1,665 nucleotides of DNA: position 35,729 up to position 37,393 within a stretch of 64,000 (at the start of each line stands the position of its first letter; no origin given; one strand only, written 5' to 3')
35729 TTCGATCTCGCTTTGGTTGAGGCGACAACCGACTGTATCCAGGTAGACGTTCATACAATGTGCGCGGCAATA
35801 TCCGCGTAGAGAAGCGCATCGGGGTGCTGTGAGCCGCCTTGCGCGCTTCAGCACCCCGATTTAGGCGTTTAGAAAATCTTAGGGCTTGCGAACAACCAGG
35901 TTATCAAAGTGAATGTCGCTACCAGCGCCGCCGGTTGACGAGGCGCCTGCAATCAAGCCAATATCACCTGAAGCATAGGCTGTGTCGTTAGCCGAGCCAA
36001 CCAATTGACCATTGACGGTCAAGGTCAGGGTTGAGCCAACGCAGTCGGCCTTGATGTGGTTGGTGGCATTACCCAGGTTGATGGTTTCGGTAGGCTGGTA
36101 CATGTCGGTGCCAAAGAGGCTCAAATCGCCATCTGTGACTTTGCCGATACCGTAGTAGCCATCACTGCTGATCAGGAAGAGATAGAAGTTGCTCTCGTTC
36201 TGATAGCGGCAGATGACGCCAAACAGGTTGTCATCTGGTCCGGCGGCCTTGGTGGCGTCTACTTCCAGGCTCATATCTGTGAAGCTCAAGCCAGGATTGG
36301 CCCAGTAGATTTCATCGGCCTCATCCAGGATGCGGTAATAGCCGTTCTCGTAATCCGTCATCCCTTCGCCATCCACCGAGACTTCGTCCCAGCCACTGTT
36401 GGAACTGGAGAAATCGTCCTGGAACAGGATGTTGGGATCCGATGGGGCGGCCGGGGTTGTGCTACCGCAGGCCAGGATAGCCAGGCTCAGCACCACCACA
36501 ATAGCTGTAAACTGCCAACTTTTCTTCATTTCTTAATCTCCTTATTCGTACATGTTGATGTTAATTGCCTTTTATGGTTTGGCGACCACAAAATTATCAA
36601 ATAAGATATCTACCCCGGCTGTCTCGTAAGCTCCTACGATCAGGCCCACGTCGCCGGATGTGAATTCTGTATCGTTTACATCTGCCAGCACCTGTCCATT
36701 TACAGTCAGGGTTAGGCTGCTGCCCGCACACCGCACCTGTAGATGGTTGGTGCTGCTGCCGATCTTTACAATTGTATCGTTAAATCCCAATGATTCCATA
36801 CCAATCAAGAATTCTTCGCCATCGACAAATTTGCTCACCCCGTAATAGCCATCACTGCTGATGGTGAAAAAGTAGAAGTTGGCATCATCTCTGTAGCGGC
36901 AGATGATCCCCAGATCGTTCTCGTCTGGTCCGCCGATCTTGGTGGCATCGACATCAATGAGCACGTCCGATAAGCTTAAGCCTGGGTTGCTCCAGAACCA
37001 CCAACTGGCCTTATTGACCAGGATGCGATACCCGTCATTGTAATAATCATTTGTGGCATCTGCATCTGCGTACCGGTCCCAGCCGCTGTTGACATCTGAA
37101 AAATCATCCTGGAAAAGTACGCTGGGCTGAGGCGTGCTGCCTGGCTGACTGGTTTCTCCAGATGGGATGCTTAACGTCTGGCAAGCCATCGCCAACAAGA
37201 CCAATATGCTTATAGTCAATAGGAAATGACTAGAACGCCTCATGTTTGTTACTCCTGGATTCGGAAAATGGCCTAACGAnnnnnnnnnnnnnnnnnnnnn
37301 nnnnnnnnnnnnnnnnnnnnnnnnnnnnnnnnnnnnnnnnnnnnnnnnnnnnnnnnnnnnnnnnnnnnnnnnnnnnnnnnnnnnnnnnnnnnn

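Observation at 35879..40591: Ser/Thr kinase whose ectodomain is re-encoded twice as free-standing lipoproteins directly downstream (TPR - kinase - X - X string)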

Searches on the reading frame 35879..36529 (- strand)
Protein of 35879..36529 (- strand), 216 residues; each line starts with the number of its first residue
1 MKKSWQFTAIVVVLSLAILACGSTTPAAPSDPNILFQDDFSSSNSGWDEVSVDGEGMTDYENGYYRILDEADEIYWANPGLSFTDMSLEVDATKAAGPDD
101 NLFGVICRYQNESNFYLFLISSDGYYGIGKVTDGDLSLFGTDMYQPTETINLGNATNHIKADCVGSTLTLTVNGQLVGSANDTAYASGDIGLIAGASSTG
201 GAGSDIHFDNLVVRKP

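Call 3: search_protein_families(library=pfam, proteins=[window:35879-36529:-], max_evalue=1)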
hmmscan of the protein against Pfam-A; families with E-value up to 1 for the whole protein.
window:35879-36529:- (216 aa): 3 families
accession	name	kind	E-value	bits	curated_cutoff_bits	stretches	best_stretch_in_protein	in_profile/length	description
PF03785.20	Peptidase_C25_C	-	0.0085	16.4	25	1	148-180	10-42/79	Peptidase family C25, C terminal ig-like domain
PF13385.13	Laminin_G_3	-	0.011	16.3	27.6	1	104-200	39-127/151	Concanavalin A-like lectin/glucanases superfamily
PF06439.18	3keto-disac_hyd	-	0.066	13.7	26.8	1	82-213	50-186/187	3-keto-disaccharide hydrolase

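Call 4: search_protein_families(library=ncbifam, proteins=[window:35879-36529:-], max_evalue=1)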
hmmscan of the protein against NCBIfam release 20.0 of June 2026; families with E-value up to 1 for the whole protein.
window:35879-36529:- (216 aa): 0 families

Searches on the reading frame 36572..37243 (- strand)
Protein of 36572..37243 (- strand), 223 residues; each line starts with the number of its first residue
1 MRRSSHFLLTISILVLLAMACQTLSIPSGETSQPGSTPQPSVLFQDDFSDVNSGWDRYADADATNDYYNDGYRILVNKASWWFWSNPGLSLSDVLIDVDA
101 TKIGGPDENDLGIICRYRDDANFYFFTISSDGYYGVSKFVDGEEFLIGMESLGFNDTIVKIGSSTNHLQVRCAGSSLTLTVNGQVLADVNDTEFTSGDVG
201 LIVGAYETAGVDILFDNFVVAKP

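Call 3: search_protein_families(library=pfam, proteins=[window:36572-37243:-], max_evalue=1)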
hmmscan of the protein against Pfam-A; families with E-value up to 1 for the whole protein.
window:36572-37243:- (223 aa): 1 family
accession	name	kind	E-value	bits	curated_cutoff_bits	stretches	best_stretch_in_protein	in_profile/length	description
PF06439.18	3keto-disac_hyd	-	0.048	14.1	26.8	1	166-197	128-168/187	3-keto-disaccharide hydrolase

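Call 4: search_protein_families(library=ncbifam, proteins=[window:36572-37243:-], max_evalue=1)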
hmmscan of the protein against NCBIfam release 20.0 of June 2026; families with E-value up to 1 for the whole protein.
window:36572-37243:- (223 aa): 0 families

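Call 7: find_homologous_proteins(query=window:36572-37243:-, max_evalue=0.001)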
Query window:36572-37243:- (223 aa): 1847 proteins with E <= 0.001 among 2330 candidates; the best 120 are listed.
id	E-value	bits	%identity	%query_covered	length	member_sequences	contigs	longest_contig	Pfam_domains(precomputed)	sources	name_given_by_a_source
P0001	2.8e-123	428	84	100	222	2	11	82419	-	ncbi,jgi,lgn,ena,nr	ncbi:MAG TPA: hypothetical protein PKM21_08785 [Anaerolineales bacterium]|nr:hypothetical protein [A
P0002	1.4e-105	370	71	100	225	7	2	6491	-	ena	-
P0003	6.5e-104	364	71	100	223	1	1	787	-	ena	-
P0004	1.1e-90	321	60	100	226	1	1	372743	-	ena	-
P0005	2.4e-90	320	60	100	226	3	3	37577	PF06439.19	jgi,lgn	jgi:hypothetical protein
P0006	1.1e-89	318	60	100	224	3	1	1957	-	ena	-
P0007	5.4e-89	316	59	100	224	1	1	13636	-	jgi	-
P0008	1.3e-88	314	59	100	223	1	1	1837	-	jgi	jgi:hypothetical protein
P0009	6.5e-88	312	59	100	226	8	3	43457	-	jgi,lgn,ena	-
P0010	1.6e-87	311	61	100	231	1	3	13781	-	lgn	-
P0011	2.7e-87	310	58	100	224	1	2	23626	-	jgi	jgi:hypothetical protein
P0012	1.2e-86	308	61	100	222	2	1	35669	PF06439.19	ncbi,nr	ncbi:MAG: hypothetical protein JW726_10785 [Anaerolineales bacterium]|nr:hypothetical protein [Anaer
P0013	4.0e-86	306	61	100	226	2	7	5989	-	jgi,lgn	jgi:hypothetical protein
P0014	1.4e-85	305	59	100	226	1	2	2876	-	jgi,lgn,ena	-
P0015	1.6e-85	304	62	96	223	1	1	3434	-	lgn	-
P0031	6.4e-78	279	55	100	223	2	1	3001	PF06439.19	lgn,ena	-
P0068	1.2e-68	249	54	98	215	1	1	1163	PF06439.19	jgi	jgi:hypothetical protein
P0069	2.3e-68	248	54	96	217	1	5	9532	PF06439.19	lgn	-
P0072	3.2e-68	248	52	100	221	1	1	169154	PF06439.19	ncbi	-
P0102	1.7e-66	242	52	99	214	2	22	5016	PF06439.19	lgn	-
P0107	3.7e-66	241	42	82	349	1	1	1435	PF06439.19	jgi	jgi:hypothetical protein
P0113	1.2e-65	239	57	82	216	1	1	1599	PF06439.19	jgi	jgi:hypothetical protein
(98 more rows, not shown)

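Call 8: search_solved_structures(query=window:36572-37243:-, max_evalue=10, show_alignments=2)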
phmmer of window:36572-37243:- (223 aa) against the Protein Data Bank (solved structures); distinct sequences matched with E-value up to 10: 4.
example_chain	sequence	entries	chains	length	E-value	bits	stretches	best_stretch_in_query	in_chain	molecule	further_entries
3imm_A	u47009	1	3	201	0.013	18.4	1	154-198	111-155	Putative secreted glycosylhydrolase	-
4x9u_A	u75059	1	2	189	0.32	13.8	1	19-83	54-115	Kiwellin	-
4pmk_A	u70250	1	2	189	0.32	13.8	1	19-83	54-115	Kiwellin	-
9rif_A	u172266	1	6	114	0.34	13.8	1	129-163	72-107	Oocyst rupture protein 1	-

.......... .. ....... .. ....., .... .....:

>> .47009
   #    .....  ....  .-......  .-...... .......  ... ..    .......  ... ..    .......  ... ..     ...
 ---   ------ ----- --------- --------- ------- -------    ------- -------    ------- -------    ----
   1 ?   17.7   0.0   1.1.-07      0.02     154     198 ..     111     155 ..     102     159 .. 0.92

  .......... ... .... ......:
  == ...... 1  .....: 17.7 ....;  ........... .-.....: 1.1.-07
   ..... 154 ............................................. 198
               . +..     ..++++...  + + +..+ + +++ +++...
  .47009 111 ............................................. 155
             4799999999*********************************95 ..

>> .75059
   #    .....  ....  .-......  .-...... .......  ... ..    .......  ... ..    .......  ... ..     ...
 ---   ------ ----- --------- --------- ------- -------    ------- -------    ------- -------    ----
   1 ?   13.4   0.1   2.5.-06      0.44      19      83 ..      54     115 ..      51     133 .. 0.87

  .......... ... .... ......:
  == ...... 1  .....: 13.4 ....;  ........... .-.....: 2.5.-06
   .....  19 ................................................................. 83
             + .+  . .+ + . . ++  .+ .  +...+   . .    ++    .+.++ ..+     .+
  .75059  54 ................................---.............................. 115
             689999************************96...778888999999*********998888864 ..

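Call 9: find_encoding_contigs(protein=window:36572-37243:-, flank=8000, max_places=4)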
Protein window:36572-37243:- (223 aa): 3 contigs read that carry it; 3 places shown.
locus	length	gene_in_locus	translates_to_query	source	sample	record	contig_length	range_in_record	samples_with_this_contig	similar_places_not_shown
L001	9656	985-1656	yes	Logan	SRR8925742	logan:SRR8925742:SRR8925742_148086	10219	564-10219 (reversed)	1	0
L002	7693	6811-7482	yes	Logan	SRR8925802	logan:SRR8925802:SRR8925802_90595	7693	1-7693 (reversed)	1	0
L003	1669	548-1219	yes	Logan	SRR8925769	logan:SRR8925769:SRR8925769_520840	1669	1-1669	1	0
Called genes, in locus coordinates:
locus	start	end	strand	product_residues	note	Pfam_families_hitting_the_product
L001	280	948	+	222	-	-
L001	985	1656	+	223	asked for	-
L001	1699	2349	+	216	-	-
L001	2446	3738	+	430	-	PF00919:UPF0004, PF04055:Radical_SAM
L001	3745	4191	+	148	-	PF09424:YqeY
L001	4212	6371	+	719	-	PF07697:7TMR-HDED, PF07698:7TM-7TMR_HD, PF01966:HD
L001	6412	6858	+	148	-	PF02130:YbeY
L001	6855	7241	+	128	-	PF01219:DAGK_prokar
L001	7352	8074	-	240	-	-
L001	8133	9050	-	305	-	PF13623:SurA_N_2, PF13624:SurA_N_3 (weak), PF00639:Rotamase, PF13616:Rotamase_3, PF13145:Rotamase_2 (weak)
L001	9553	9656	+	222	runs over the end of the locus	?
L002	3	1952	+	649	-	?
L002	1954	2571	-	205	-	PF01300:Sua5_yciO_yrdC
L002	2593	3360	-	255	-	PF03309:Pan_kinase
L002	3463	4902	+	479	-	PF13424:TPR_12 (faint), PF13428:TPR_14 (faint), PF21033:RMD1-3 (faint), PF23914:TPR_CcmH_CycH (faint), PF13176:TPR_7 (faint), PF13432:TPR_16 (weak), PF13371:TPR_9 (weak), PF14559:TPR_19, +5 more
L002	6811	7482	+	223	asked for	-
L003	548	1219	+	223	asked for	-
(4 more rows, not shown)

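Call 10: find_encoding_contigs(protein=P0001, flank=8000, max_places=3)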
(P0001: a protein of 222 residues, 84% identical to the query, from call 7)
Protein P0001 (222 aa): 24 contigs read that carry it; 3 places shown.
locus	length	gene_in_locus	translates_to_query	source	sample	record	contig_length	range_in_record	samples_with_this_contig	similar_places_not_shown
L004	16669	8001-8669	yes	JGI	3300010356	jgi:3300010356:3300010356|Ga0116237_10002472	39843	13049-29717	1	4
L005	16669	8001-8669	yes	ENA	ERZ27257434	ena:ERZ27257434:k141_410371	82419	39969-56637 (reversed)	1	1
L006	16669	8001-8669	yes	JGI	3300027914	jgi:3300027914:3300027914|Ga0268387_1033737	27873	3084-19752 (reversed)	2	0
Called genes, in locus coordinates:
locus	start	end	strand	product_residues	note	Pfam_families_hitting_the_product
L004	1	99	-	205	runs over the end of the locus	PF01300:Sua5_yciO_yrdC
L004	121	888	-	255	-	PF03309:Pan_kinase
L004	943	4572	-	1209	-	PF00211:Guanylate_cyc, PF13191:AAA_16, PF17874:TPR_MalT, PF13424:TPR_12 (weak), PF14938:SNAP, PF13424:TPR_12 (weak), PF17874:TPR_MalT, PF13424:TPR_12, +5 more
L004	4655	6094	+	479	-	PF13371:TPR_9 (faint), PF13424:TPR_12 (faint), PF13428:TPR_14 (faint), PF13432:TPR_16 (faint), PF07719:TPR_2 (faint), PF13181:TPR_8 (faint), PF23914:TPR_CcmH_CycH (faint), PF14559:TPR_19, +6 more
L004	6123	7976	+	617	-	PF00069:Pkinase, PF01636:APH (faint), PF07714:PK_Tyr_Ser-Thr, PF03109:ABC1 (weak)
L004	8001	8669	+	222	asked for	-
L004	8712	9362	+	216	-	-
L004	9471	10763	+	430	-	PF00919:UPF0004, PF04055:Radical_SAM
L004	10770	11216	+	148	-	PF09424:YqeY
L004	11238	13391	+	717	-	PF07697:7TMR-HDED, PF07698:7TM-7TMR_HD, PF01966:HD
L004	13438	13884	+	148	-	PF02130:YbeY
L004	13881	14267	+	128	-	PF01219:DAGK_prokar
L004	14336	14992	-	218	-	-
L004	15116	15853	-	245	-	PF13623:SurA_N_2, PF13145:Rotamase_2 (faint), PF13616:Rotamase_3, PF00639:Rotamase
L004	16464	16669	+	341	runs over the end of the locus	PF02912:Phe_tRNA-synt_N, PF01409:tRNA-synt_2d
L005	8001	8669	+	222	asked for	-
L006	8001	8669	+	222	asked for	-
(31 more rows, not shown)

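Call 14: find_related_loci(query=A2, collection=genome_contigs, flank=10000)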
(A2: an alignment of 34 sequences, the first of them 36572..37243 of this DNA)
Query A2 (223 aa) in genome_contigs; peptide patterns used: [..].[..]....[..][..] (x = any residue, [..] = any of these).
474 stretches matched a pattern; 454 encode a relative of the query (tblastn E <= 1e-3); the best 80 are kept; 79 distinct loci.
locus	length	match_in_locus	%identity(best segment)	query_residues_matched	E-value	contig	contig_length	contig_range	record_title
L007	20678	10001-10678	59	1-223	7e-88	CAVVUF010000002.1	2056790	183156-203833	MAG: uncultured Chloroflexia bacterium isolate MFD02979.bin.2.57 genome assembly, contig: contig_23449, whole genome sho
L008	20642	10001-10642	56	1-223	7e-85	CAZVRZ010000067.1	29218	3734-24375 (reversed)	MAG TPA_asm: uncultured Anaerolineaceae bacterium isolate SRP192927_co7_37 genome assembly, contig: NODE_2581_length_292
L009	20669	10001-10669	55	1-223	2e-73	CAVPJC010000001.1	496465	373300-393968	MAG: uncultured Chloroflexia bacterium isolate MFD00032.bin.2.147 genome assembly, contig: contig_104402, whole genome s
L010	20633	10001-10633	52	8-223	4e-73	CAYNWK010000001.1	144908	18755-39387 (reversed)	MAG TPA_asm: uncultured Anaerolineaceae bacterium isolate SRP214966_co2_130 genome assembly, contig: NODE_45_length_1449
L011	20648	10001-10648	51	1-223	5e-73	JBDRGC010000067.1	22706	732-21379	MAG: Chloroflexota bacterium isolate MEGAHIT-group-1.410 k141_10678461, whole genome shotgun sequence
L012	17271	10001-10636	55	8-223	2e-71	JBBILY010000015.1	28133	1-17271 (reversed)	MAG: Chloroflexota bacterium isolate BR1F70218_bin_22 NODE_1943_length_28133_cov_5.027459, whole genome shotgun sequence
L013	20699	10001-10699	49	2-223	2e-71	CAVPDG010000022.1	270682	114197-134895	MAG: uncultured Chloroflexia bacterium isolate MFD00032.bin.2.110 genome assembly, contig: contig_61675, whole genome sh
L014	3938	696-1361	51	1-223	4e-70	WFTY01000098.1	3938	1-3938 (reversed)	MAG: Anaerolineales bacterium isolate S139_47 k151_205392, whole genome shotgun sequence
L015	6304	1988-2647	52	1-223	4e-69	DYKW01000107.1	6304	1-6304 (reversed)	MAG TPA_asm: Anaerolinea thermophila isolate SulCav_AS07-7_54_483 SulCav_AS07_7_11395_length_6304_cov_432_154745, whole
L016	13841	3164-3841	50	1-223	2e-68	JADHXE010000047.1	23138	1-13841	MAG: Anaerolineales bacterium isolate BS750m-G45 BS-750m-C3126, whole genome shotgun sequence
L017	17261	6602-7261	51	1-223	4e-68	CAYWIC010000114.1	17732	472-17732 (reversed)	MAG TPA_asm: uncultured Anaerolineales bacterium isolate binchicken_co65_55 genome assembly, contig: NODE_13001_length_1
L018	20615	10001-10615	53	17-223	4e-67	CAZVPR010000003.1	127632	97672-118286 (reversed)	MAG TPA_asm: uncultured Anaerolineales bacterium isolate SRP077602_co5_498 genome assembly, contig: NODE_369_length_1276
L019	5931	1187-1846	49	1-223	6e-67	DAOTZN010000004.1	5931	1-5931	MAG TPA_asm: Anaerolineales bacterium isolate H54_522 k91_1297973, whole genome shotgun sequence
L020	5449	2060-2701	52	6-223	1e-66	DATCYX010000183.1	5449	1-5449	MAG TPA_asm: Anaerolineales bacterium isolate SMAG_U55 k141_236836, whole genome shotgun sequence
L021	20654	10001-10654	49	1-223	8e-67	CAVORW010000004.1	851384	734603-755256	MAG: uncultured Chloroflexia bacterium isolate MFD09964.bin.2.12 genome assembly, contig: contig_30722, whole genome sho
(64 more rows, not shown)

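Call 18: predict_structure(alignment_id=A2)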
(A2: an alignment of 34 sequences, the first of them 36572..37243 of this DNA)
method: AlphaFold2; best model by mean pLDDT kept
length: 223 residues; sequences in the alignment: 34
mean_pLDDT: 92.1   pTM: 0.80
mean pLDDT of the five models: 92.1, 91.3, 91.2, 91.0, 90.9
residues with pLDDT >= 90: 182; 70-90: 21; 50-70: 16; < 50: 4
segments of 3 or more residues with pLDDT < 50: none
pLDDT, mean of each block of 10 residues (from residue 1): 67 78 54 68 97 95 95 98 97 98 98 98 99 99 98 98 98 98 99 98 98 98 95
secondary structure, 60 per line:
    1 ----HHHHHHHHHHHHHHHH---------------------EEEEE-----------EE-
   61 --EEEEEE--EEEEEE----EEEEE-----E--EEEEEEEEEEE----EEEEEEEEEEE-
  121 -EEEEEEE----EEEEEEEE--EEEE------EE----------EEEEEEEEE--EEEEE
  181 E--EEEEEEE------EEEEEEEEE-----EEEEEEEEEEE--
elements in order: H5-20 E42-46 E63-68 E71-76 E81-85 E94-104 E109-119 E122-128 E133-140 E143-146 E165-173 E176-181 E184-190 E197-205 E211-221

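Call 22: fold_search(model_id=the predicted structure, library=pdb)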
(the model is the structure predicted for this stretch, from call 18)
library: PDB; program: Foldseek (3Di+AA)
matches with E <= 10: 1865; with E <= 0.001: 710
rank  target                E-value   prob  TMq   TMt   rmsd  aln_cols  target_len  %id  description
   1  4b1m_C                3.8e-10  1.00  0.61  0.83   3.1       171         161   18  CARBOHYDRATE BINDING MODULE CBM66 FROM BACILLUS SUBTILIS (released 2012-12-12)
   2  4b1m_A                6.0e-10  1.00  0.60  0.79   2.9       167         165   18  CARBOHYDRATE BINDING MODULE CBM66 FROM BACILLUS SUBTILIS (released 2012-12-12)
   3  4b1m_B                9.0e-10  1.00  0.61  0.82   3.0       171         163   18  CARBOHYDRATE BINDING MODULE CBM66 FROM BACILLUS SUBTILIS (released 2012-12-12)
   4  4azz_A                2.1e-09  1.00  0.62  0.83   2.5       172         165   16  Carbohydrate binding module CBM66 from Bacillus subtilis (released 2012-07-25)
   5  4b1l                  2.7e-09  1.00  0.62  0.84   2.5       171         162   17  CARBOHYDRATE BINDING MODULE CBM66 FROM BACILLUS SUBTILIS (released 2012-12-12)
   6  5nxb_A                2.4e-08  1.00  0.54  0.20  15.4       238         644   17  Mouse galactocerebrosidase in complex with saposin A (released 2017-05-24)
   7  4ccc_A                3.3e-08  1.00  0.53  0.20  15.4       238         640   17  STRUCTURE OF MOUSE GALACTOCEREBROSIDASE WITH 4NBDG: ENZYME-SUBSTRATE COMPLEX (released 2013-12-11)
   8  1oq1_A                8.4e-08  1.00  0.60  0.60   4.5       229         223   11  Crystal Structure of Protein of Unknown Function with Galectin-like Fold from Bacillus subtilis (released 2003-09-23)
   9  4jqt_A                8.9e-08  1.00  0.55  0.30   6.3       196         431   14  Crystal structure of a putative glycosyl hydrolase (BT3469) from Bacteroides thetaiotaomicron VPI-5482 at 2.49 A resol (released 2013-04-17)
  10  1oq1_B                1.0e-07  1.00  0.60  0.60   4.5       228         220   11  Crystal Structure of Protein of Unknown Function with Galectin-like Fold from Bacillus subtilis (released 2003-09-23)
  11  3zr5_A                1.2e-07  1.00  0.53  0.20  15.4       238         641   16  STRUCTURE OF GALACTOCEREBROSIDASE FROM MOUSE (released 2011-09-28)
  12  1oq1_C                2.1e-07  1.00  0.62  0.62   3.4       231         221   10  Crystal Structure of Protein of Unknown Function with Galectin-like Fold from Bacillus subtilis (released 2003-09-23)
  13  1ups_B                4.2e-07  1.00  0.55  0.34   9.3       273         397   10  GlcNAc[alpha]1-4Gal releasing endo-[beta]-galactosidase from Clostridium perfringens (released 2004-11-25)
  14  3imm_A                4.6e-07  1.00  0.53  0.59   5.4       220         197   16  Crystal structure of Putative glycosyl hydrolase (YP_001301887.1) from Parabacteroides distasonis ATCC 8503 at 2.00 A  (released 2009-08-18)
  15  3s5q                  5.7e-07  1.00  0.51  0.53   5.1       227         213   13  Crystal structure of a putative glycosyl hydrolase (BDI_2473) from Parabacteroides distasonis ATCC 8503 at 1.85 A resolu (released 2011-06-15)
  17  3u1x_B                7.3e-07  1.00  0.48  0.48   6.8       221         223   12  Crystal structure of a putative glycosyl hydrolase (BDI_1869) from Parabacteroides distasonis ATCC 8503 at 1.70 A reso (released 2011-10-26)
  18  3u1x_A                1.2e-06  1.00  0.48  0.49   6.4       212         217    9  Crystal structure of a putative glycosyl hydrolase (BDI_1869) from Parabacteroides distasonis ATCC 8503 at 1.70 A reso (released 2011-10-26)
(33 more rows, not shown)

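Call 25: search_solved_structures(query=A2, max_evalue=1, show_alignments=2)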
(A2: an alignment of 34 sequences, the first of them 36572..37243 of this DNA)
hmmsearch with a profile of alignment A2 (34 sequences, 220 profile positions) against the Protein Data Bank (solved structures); distinct sequences matched with E-value up to 1: 5.
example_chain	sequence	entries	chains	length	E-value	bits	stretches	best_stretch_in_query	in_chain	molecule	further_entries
3imm_A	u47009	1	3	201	0.00068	22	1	152-194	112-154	Putative secreted glycosylhydrolase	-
4b1l_A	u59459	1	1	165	0.1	14.9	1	96-199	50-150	LEVANASE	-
4azz_A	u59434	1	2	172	0.11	14.7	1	97-199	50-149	LEVANASE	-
4b1m_A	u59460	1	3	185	0.13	14.5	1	101-199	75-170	LEVANASE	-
22uy_A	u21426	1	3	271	0.36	13.1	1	115-158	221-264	(R)-S-adenosyl-L-methionine hydrolase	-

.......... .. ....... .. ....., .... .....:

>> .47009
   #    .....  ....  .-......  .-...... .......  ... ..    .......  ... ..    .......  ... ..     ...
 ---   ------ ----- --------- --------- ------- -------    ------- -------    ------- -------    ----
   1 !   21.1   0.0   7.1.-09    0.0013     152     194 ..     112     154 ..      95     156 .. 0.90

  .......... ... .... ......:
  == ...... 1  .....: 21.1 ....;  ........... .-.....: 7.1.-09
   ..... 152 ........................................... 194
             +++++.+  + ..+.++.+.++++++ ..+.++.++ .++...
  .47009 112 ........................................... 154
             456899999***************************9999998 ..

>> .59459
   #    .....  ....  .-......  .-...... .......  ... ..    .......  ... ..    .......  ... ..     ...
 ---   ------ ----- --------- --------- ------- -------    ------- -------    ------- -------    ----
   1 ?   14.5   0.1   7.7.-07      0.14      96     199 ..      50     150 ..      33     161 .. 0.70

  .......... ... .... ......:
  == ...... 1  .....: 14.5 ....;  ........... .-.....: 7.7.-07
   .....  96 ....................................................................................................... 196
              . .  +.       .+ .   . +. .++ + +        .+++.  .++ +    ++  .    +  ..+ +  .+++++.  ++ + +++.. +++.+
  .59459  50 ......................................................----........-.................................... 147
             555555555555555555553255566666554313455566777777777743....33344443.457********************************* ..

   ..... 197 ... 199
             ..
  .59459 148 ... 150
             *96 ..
